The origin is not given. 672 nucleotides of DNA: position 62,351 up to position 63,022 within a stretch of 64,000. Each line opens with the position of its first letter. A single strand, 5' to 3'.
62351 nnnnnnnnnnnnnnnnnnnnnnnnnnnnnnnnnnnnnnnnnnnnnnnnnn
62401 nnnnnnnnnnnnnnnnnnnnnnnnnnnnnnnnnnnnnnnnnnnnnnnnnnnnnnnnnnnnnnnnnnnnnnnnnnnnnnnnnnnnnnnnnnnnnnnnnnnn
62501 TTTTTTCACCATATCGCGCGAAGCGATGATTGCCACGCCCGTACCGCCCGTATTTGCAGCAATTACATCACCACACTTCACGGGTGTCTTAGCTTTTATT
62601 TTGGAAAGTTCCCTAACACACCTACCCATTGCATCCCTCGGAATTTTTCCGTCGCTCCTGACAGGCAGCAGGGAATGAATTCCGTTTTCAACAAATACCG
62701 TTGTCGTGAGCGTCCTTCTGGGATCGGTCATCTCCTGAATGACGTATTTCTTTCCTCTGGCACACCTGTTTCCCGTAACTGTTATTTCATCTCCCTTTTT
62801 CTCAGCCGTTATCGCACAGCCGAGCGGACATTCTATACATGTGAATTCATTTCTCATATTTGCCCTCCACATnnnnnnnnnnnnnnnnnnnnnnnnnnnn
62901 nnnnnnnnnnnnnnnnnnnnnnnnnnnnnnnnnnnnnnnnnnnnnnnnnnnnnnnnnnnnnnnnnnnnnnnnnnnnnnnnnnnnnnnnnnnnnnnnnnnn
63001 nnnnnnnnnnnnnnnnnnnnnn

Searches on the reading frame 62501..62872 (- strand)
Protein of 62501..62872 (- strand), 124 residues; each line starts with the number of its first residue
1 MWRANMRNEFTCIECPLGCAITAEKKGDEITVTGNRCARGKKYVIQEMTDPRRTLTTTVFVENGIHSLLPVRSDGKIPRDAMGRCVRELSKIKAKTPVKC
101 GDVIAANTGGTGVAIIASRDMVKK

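Call 10: search_protein_families(library=pfam, proteins=[window:62501-62872:-], max_evalue=0.01)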
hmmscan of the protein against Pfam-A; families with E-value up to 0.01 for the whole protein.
window:62501-62872:- (124 aa): 2 families
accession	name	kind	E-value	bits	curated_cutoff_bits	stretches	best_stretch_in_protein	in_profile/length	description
PF07892.16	DUF1667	-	7.3e-28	96.9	27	1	39-119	2-82/82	Protein of unknown function (DUF1667)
PF01272.25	GreA_GreB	-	0.0091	16.4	26.9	0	3-35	32-64/77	Transcription elongation factor, GreA/GreB, C-term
